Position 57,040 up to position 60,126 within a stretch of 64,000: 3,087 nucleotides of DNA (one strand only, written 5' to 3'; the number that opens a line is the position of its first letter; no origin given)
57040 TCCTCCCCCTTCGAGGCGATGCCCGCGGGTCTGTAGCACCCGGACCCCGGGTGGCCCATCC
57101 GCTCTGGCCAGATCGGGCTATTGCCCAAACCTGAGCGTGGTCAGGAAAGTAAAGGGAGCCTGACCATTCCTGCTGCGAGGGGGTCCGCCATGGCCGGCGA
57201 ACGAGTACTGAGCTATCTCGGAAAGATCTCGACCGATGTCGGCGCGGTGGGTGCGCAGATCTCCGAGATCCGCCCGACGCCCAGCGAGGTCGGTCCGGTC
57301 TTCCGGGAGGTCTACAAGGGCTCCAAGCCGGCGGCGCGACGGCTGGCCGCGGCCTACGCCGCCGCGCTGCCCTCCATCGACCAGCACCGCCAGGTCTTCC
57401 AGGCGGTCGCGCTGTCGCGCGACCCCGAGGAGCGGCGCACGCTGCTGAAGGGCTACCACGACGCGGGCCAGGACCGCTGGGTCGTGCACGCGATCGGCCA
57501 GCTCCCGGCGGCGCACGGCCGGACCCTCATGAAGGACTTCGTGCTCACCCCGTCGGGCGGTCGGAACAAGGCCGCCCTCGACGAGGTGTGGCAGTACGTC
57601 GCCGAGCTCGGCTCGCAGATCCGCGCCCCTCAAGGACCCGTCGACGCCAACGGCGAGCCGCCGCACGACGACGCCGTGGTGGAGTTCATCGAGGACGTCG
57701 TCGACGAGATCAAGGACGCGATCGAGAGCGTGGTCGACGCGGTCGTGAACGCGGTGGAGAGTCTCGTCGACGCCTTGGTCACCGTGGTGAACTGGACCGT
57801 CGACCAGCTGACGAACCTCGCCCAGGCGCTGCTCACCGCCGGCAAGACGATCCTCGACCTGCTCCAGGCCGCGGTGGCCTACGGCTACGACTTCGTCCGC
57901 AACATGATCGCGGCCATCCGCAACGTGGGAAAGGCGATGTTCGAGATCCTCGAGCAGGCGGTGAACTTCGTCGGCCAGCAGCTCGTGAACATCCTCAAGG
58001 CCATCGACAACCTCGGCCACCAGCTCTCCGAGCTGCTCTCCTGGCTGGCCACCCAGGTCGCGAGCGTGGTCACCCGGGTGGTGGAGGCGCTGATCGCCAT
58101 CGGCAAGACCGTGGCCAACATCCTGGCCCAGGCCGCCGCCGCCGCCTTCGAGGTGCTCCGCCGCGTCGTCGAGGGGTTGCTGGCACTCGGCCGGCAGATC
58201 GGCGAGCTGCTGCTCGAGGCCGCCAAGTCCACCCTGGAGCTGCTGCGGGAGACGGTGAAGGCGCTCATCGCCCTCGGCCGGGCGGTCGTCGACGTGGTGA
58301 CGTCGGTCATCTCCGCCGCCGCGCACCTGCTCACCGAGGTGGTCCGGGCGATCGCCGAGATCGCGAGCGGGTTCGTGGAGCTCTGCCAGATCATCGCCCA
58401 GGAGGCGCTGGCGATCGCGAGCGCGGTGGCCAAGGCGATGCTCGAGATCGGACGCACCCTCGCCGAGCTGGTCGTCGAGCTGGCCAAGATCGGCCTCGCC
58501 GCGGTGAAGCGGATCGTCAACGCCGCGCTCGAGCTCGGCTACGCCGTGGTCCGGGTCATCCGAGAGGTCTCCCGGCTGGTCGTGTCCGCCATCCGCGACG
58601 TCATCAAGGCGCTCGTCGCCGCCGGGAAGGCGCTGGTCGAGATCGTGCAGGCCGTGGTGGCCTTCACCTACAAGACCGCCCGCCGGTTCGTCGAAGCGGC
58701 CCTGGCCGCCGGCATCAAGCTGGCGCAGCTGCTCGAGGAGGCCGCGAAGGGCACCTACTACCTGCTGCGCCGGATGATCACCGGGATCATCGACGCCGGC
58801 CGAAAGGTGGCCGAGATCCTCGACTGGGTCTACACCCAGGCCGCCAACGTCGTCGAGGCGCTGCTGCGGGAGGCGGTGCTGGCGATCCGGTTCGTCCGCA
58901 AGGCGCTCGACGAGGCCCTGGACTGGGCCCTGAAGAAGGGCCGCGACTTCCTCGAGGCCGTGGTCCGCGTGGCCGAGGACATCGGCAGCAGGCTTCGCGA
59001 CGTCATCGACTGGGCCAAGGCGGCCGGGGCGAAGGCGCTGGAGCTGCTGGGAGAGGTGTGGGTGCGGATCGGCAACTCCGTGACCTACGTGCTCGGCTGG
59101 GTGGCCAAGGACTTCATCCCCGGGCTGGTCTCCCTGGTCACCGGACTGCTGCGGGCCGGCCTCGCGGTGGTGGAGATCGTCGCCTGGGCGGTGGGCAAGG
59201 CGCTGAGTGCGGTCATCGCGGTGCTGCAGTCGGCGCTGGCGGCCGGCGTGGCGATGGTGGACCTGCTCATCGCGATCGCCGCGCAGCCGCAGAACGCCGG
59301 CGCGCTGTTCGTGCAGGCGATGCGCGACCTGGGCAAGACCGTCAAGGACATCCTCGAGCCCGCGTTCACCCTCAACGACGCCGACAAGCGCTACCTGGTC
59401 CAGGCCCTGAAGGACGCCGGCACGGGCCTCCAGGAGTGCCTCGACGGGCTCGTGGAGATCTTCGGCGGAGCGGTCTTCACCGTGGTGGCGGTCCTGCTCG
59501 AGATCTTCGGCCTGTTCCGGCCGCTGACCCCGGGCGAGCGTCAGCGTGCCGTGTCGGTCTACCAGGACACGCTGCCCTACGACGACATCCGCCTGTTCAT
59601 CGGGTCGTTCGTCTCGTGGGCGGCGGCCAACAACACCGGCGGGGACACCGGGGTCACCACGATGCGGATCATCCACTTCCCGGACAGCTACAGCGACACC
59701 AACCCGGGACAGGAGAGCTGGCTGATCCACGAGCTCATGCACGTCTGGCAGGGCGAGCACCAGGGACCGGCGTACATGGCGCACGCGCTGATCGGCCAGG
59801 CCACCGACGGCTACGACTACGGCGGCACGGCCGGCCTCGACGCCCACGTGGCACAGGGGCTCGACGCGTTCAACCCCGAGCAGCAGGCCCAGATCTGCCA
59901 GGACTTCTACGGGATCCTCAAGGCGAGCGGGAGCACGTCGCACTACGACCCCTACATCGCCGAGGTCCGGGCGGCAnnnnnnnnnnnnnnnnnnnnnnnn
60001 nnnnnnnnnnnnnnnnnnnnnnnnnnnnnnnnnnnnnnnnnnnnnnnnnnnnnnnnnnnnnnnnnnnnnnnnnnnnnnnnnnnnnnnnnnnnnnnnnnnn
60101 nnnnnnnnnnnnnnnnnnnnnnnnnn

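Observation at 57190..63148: Translationally coupled 5-gene operon: 29-residue-repeat zincin protein, clan-CD-like peptidase, ACP, KS, half-KS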

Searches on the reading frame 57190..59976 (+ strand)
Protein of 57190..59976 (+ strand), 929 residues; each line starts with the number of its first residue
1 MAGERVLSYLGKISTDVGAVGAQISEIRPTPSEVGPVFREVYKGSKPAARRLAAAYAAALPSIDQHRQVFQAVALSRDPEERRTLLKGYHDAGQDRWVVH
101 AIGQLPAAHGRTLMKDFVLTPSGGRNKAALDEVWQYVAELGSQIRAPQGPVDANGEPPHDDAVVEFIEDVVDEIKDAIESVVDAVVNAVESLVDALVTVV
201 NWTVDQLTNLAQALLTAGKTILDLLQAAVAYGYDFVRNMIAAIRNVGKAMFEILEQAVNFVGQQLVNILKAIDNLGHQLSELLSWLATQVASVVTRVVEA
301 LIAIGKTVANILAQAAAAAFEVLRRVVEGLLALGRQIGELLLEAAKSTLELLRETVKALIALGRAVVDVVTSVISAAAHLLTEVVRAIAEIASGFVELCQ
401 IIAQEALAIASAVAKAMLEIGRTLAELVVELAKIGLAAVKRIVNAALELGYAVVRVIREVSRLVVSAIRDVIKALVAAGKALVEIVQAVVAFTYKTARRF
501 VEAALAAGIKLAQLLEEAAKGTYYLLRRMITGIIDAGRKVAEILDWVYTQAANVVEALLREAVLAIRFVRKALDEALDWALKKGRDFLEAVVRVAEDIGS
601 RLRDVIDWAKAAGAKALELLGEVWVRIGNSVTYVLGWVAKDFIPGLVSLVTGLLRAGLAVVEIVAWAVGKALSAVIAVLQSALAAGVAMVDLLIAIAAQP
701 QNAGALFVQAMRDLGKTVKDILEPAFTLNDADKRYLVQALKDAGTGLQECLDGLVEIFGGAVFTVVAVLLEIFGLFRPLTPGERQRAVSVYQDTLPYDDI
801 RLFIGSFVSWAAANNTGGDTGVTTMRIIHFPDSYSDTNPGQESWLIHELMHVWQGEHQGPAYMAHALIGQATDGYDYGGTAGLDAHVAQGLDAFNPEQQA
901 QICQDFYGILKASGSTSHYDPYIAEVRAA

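Call 8: search_protein_families(library=pfam, proteins=[window:57190-59976:+], max_evalue=0.1)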
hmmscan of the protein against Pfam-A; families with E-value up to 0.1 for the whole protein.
window:57190-59976:+ (929 aa): 6 families
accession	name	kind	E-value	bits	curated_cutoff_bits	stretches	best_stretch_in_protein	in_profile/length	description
PF09361.15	Phasin_2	-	3.4e-09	37.2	24.9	2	469-557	8-98/100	Phasin protein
PF13699.11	eCIS_core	-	0.0003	21.3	22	1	811-857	30-77/79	eCIS core domain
PF04513.17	Baculo_PEP_C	-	0.00055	20.4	38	1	238-316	20-102/140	Baculovirus polyhedron envelope protein, PEP, C terminus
PF07464.16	ApoLp-III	-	0.012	16.2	36.3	0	167-216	96-145/146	Apolipophorin-III precursor (apoLp-III)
PF00210.30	Ferritin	-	0.028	14.8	24.5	0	394-465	32-107/142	Ferritin-like domain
PF18367.6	Rv2175c_C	-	0.038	14.5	26.4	0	268-317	7-56/56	Rv2175c C-terminal domain of unknown function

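Call 9: search_protein_families(library=ncbifam, proteins=[window:57190-59976:+], max_evalue=0.1)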
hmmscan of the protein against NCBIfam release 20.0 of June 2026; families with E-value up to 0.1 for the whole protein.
window:57190-59976:+ (929 aa): 2 families
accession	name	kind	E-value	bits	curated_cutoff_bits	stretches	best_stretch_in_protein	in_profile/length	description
TIGR01985.1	phasin_2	equivalog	0.0029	18.1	99.7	0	162-229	5-72/123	phasin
TIGR02177.1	PorB_KorB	subfamily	0.039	13.4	261.9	0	225-271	143-186/286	2-oxoacid:acceptor oxidoreductase, beta subunit, pyruvate/2-ketoisovalerate family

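Call 26: search_protein_families(library=padloc, proteins=[window:57190-59976:+], max_evalue=0.1)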
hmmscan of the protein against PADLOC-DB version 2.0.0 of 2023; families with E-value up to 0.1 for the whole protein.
window:57190-59976:+ (929 aa): 1 family
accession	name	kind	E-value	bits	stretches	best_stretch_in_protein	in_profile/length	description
PDLC00640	ZorA2|ZorA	-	4.3e-07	27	2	167-302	383-522/590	MotA/ExbB/TolQ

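Call 31: find_homologous_proteins(query=window:57190-59976:+)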
Query window:57190-59976:+ (929 aa): 8 proteins with E <= 0.001 among 8000 candidates.
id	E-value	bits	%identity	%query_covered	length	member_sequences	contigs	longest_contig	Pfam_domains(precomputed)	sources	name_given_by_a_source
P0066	3.3e-186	640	37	96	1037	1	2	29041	PF26039.2,PF09361.16,PF27499.1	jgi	jgi:phage-related protein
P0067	1.3e-169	585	35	94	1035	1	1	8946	-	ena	-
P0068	7.6e-94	334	30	87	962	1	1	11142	PF09361.16,PF27499.1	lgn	-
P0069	2.4e-57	213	29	53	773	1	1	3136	-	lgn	-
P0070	1.6e-48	184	29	50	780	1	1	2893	PF09361.16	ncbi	-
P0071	1.3e-47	181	29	47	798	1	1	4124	-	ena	-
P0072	2.4e-40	157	29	47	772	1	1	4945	PF09361.16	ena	-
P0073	8.0e-33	132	28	48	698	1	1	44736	-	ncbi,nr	ncbi:MAG: hypothetical protein QE278_12750 [Limnobacter sp.]|nr:hypothetical protein [Limnobacter sp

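Call 32: search_protein_families(library=pfam, proteins=[P0066, P0068, P0070, P0073], max_evalue=0.01)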
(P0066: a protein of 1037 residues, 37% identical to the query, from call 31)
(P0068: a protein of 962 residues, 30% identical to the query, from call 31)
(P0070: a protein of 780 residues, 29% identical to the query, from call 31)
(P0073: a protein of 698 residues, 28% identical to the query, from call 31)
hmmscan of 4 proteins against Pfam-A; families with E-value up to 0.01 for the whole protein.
P0066 (1037 aa): 1 family
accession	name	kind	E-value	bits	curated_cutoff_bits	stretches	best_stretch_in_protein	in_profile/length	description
PF09361.15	Phasin_2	-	1.8e-06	28.5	24.9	1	473-556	5-90/100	Phasin protein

P0068 (962 aa): 1 family
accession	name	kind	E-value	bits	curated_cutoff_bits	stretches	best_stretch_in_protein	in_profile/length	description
PF09361.15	Phasin_2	-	1e-06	29.3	24.9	0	352-443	8-97/100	Phasin protein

P0070 (780 aa): 1 family
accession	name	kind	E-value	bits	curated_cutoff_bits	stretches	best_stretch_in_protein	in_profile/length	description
PF09361.15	Phasin_2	-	3.3e-06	27.7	24.9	0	190-261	21-94/100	Phasin protein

P0073 (698 aa): 2 families
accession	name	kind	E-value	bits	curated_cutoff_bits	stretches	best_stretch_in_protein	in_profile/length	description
PF06911.18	Senescence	-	0.0052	17.1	24.6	0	131-194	82-137/184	Senescence domain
PF23854.1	DUF7217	-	0.0058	16.8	29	1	171-239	116-187/238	Domain of unknown function (DUF7217)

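Call 38: find_encoding_contigs(protein=P0066, flank=10000, max_places=2)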
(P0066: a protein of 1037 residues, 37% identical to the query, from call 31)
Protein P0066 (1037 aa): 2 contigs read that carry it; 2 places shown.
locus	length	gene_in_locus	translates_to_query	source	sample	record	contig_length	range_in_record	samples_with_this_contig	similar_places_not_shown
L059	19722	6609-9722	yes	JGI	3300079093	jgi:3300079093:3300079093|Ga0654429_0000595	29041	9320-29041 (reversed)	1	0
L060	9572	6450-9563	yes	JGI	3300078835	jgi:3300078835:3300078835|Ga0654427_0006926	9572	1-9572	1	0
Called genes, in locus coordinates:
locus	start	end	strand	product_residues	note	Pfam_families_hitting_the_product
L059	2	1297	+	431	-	?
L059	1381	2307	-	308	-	-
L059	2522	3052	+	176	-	PF02357:NusG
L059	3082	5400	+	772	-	PF19081:Ig_7, PF13585:CHU_C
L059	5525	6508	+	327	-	PF01261:AP_endonuc_2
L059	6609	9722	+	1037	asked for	PF09361:Phasin_2 (faint), PF26039:Dcst2 (faint), PF27499:CsmB (faint)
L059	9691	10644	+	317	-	PF01364:Peptidase_C25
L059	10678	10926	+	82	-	PF00550:PP-binding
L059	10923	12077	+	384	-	PF00109:ketoacyl-synt, PF00108:Thiolase_N (weak), PF02801:Ketoacyl-synt_C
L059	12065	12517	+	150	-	-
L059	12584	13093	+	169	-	PF13521:AAA_28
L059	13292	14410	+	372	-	PF01841:Transglut_core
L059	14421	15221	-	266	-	-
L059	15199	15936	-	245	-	-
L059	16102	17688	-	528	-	PF07690:MFS_1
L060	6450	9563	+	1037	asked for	PF09361:Phasin_2 (faint), PF26039:Dcst2 (faint), PF27499:CsmB (faint)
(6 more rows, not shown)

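Call 39: find_encoding_contigs(protein=P0073, flank=10000, max_places=2)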
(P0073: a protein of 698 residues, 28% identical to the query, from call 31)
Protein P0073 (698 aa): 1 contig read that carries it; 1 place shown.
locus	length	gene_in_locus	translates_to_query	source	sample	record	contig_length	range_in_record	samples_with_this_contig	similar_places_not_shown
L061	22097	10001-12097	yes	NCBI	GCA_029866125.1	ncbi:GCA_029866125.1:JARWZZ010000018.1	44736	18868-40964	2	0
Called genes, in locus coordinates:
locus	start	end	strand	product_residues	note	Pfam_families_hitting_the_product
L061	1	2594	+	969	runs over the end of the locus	PF00443:UCH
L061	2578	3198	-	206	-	PF00440:TetR_N, PF08361:TetR_C_2, PF13977:TetR_C_6 (weak)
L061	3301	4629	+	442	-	PF25954:Beta-barrel_RND_2 (faint), PF25917:BSH_RND, PF25876:HH_MFP_RND, PF25885:HH_EMRA, PF25944:Beta-barrel_RND, PF25967:RND-MFP_C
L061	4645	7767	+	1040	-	PF00873:ACR_tran, PF03176:MMPL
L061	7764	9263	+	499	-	PF02321:OEP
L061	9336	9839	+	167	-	PF06803:DUF1232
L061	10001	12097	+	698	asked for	-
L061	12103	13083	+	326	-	-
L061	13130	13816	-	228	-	PF01557:FAA_hydrolase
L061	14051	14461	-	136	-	PF07813:LTXXQ (faint)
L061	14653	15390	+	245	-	PF00072:Response_reg, PF00486:Trans_reg_C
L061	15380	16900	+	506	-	PF00672:HAMP, PF00512:HisKA, PF02518:HATPase_c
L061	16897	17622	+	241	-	PF05368:NmrA (weak), PF13460:NAD_binding_10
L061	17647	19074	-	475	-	PF03007:WS_DGAT_cat, PF06974:WS_DGAT_C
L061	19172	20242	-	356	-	PF07167:PhaC_N (weak), PF00561:Abhydrolase_1 (weak), PF12146:Hydrolase_4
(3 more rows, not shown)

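Call 57: predict_structure(alignment_id=A3)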
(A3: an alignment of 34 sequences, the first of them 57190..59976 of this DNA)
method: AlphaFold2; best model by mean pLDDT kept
length: 929 residues; sequences in the alignment: 34
mean_pLDDT: 62.0   pTM: 0.47
mean pLDDT of the five models: 62.0, 60.9, 59.6, 57.8, 56.4
residues with pLDDT >= 90: 178; 70-90: 194; 50-70: 193; < 50: 364
segments of 3 or more residues with pLDDT < 50: 156-194, 196-353, 358-418, 420-422, 456-458, 460-469, 474-476, 481-483, 503-505, 510-545, 550-552
pLDDT, mean of each block of 10 residues (from residue 1): 61 74 87 91 94 94 91 94 96 93 91 93 87 84 62 53 44 41 36 47 38 34 32 34 32 29 31 30 30 35 35 36 40 41 40 44 45 42 38 30 37 48 50 52 53 49 45 48 49 50 47 43 38 40 46 49 53 57 59 55 60 70 74 79 77 73 63 53 56 54 53 54 67 75 74 75 76 83 95 94 89 82 90 86 91 90 78 85 95 94 95 96 95
secondary structure, 60 per line:
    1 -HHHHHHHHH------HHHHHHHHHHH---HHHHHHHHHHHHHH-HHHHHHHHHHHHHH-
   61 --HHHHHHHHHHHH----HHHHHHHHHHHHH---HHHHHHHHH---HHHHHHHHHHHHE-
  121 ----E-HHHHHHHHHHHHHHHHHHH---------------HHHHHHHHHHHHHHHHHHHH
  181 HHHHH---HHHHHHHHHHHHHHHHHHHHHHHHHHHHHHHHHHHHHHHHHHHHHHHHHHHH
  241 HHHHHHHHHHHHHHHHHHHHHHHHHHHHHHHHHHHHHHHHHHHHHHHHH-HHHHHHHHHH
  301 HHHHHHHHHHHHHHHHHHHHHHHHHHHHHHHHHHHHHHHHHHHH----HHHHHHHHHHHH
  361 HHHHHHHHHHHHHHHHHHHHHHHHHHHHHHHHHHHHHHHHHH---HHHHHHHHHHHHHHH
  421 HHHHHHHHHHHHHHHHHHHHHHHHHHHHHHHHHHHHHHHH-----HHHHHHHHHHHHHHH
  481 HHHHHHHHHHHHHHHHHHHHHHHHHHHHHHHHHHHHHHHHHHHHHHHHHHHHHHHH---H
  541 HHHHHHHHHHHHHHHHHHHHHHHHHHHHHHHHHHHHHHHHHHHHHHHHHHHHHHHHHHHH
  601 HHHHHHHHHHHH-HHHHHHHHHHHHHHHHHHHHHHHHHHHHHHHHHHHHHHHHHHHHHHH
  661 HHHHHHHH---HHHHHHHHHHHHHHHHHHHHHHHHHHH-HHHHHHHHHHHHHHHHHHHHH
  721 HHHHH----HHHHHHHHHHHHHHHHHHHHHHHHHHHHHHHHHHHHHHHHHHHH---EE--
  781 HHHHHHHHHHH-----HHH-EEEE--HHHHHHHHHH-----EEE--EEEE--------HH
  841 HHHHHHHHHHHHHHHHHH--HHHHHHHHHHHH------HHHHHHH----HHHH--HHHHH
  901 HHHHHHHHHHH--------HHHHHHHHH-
elements in order (helices of 4 or more, strands of 3 or more residues): H2-10 H17-27 H31-44 H46-59 H63-74 H79-91 H95-103 H107-118 H127-145 H161-185 H189-289 H291-344 H349-402 H406-460 H466-536 H540-612 H614-668 H672-698 H700-725 H730-773 H781-791 E801-804 H807-816 E822-824 E827-830 H839-858 H861-872 H879-885 H890-893 H896-911 H920-928
